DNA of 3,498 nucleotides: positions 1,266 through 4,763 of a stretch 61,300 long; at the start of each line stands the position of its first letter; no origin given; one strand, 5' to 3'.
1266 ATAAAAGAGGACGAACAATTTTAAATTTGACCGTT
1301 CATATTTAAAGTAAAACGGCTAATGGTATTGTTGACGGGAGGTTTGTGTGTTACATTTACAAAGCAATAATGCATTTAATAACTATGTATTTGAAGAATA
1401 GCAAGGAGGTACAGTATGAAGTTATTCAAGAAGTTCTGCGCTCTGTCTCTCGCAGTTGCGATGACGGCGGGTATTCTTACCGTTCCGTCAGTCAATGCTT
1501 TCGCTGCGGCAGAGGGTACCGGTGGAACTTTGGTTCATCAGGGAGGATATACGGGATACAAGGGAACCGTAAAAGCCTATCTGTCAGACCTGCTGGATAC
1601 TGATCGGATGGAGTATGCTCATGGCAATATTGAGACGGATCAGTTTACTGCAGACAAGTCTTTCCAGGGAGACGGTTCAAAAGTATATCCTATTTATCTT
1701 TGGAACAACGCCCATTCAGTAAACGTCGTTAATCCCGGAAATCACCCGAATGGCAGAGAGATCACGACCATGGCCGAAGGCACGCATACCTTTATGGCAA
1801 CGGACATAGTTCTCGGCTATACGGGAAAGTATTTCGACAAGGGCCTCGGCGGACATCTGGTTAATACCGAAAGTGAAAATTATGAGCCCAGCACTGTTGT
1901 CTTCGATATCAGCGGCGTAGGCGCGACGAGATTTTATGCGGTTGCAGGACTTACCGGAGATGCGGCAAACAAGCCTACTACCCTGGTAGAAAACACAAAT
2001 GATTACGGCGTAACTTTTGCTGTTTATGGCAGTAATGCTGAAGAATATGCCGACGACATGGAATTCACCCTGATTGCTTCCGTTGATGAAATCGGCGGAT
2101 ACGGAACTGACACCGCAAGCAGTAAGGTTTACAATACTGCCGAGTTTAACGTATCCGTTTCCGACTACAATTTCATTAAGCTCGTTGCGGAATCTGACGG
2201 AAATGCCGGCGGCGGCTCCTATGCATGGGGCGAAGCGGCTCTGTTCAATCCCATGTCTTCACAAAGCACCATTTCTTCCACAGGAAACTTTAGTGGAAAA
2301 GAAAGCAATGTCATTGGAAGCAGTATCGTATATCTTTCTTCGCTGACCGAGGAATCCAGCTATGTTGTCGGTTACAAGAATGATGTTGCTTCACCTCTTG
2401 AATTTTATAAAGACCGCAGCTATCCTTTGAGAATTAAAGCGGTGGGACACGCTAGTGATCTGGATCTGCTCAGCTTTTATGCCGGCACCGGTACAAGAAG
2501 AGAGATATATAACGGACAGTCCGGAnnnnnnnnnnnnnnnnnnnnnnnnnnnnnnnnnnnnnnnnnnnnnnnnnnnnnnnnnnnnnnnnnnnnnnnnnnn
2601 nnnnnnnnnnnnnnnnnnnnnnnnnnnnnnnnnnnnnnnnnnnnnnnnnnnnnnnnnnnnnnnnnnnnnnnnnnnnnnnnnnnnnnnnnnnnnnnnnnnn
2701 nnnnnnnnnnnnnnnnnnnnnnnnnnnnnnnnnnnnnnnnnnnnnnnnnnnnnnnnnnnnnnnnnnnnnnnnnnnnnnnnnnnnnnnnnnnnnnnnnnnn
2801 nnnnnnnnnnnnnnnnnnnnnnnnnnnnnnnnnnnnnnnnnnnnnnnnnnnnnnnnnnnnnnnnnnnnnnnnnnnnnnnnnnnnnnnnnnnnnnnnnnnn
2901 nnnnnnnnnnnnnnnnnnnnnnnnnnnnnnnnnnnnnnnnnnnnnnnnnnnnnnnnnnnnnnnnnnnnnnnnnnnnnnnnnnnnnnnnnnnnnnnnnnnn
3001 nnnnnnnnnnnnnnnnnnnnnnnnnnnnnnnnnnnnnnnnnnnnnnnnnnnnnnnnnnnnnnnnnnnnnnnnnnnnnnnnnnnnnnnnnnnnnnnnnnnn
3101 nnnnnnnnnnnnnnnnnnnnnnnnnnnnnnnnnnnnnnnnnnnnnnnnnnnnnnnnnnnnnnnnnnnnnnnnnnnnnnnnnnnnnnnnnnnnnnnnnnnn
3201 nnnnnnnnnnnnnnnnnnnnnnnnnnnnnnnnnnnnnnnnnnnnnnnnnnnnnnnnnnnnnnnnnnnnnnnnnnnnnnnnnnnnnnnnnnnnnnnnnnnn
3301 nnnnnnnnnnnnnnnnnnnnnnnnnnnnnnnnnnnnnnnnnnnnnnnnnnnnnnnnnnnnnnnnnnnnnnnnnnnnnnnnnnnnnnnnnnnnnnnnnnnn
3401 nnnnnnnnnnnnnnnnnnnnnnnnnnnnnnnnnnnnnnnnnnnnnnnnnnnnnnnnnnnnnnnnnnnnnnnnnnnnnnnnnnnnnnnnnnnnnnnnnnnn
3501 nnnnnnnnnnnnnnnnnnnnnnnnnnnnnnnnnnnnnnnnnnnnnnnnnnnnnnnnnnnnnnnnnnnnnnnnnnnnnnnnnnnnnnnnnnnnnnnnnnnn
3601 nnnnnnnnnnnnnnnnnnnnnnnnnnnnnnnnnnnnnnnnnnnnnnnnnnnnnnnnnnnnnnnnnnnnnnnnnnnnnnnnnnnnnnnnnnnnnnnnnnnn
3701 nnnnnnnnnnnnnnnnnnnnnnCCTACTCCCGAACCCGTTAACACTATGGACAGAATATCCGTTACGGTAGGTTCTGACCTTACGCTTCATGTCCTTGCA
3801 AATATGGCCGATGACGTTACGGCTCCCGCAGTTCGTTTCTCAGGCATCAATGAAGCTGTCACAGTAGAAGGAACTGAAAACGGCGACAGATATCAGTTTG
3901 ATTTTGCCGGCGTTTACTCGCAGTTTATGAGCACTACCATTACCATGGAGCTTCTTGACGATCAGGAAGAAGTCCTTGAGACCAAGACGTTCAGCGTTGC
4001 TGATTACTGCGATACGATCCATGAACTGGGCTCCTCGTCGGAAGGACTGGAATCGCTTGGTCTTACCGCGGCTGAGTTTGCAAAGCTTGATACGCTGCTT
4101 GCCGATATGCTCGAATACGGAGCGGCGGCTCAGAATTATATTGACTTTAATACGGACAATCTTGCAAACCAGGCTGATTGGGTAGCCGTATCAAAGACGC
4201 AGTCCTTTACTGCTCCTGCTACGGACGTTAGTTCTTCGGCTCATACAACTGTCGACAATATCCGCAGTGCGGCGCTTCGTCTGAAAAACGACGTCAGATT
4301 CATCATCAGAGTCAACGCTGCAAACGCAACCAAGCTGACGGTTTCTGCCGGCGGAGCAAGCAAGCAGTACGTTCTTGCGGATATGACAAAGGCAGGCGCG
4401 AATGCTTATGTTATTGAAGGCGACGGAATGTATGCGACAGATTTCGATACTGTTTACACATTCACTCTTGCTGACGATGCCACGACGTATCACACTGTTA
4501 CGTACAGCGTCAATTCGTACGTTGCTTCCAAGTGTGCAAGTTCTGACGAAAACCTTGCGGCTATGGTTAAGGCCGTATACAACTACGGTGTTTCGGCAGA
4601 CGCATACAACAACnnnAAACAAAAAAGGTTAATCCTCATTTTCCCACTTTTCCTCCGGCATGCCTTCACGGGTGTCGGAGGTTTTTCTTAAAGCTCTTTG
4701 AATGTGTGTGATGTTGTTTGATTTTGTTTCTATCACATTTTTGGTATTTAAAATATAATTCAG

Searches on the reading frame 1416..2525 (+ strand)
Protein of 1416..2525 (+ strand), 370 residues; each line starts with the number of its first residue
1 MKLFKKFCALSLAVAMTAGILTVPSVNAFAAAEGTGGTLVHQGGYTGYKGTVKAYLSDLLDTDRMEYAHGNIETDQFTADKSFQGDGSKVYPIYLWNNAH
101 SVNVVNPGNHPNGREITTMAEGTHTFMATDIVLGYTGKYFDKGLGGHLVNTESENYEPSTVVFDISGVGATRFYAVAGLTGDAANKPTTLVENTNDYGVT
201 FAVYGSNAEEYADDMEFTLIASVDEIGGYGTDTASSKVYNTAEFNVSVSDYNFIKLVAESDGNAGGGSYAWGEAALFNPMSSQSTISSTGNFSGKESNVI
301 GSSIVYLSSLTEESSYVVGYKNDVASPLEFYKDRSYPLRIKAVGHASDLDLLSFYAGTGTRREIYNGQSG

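Call 46: search_protein_families(library=pfam, proteins=[window:1416-2525:+], max_evalue=5)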
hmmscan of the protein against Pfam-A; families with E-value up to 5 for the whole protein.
window:1416-2525:+ (370 aa): 2 families
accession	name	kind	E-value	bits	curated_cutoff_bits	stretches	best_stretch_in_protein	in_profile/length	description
PF08305.17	NPCBM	-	0.00048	20.6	23.9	1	134-276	32-136/137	NPCBM/NEW2 domain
PF10182.14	Flo11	-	0.16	12.5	25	1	185-209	72-97/151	Flo11 domain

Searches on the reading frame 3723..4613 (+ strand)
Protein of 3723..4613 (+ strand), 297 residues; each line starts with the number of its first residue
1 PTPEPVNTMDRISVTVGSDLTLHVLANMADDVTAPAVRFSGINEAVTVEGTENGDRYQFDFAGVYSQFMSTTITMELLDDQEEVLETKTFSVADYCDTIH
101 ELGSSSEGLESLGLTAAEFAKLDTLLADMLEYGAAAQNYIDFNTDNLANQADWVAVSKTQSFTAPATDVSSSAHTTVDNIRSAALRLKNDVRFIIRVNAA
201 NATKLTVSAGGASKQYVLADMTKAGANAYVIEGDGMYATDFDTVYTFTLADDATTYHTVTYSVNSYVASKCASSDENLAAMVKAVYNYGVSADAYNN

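Call 46: search_protein_families(library=pfam, proteins=[window:3723-4613:+], max_evalue=5)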
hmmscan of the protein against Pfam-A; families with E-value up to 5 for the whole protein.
window:3723-4613:+ (297 aa): 2 families
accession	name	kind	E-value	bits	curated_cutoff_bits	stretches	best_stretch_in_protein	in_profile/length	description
PF20622.4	Big_15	-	0.015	15.6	27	1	42-93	31-81/82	Bacterial Ig domain (Big_16)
PF07481.16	DUF1521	-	0.039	14.4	23.6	1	231-283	50-103/169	Domain of Unknown Function (DUF1521)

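Call 64: find_homologous_proteins(query=window:3723-4613:+)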
Query window:3723-4613:+ (297 aa): 13 proteins with E <= 0.001 among 1476 candidates.
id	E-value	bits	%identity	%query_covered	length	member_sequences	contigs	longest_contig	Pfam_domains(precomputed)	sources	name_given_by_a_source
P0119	1.6e-74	269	49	97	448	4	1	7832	PF00963.25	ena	-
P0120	5.0e-73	264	48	97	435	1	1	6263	PF00963.25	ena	-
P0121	1.1e-67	246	48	97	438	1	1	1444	PF00963.25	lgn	-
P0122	5.7e-64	234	48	97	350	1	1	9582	-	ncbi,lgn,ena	-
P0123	2.9e-58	215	43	99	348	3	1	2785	-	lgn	-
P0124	1.2e-32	132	51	56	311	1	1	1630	PF12698.14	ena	-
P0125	1.4e-29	121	35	97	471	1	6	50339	PF00963.25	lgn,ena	-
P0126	1.8e-24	105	34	98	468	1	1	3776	PF13306.13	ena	-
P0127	7.1e-20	90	32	98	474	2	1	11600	PF13306.13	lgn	-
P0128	1.5e-16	79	38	58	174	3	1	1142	-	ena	-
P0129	7.9e-16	76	27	99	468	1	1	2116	PF00963.25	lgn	-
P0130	1.2e-15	76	28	99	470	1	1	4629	PF00963.25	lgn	-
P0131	4.3e-9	54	29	95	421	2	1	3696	-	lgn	-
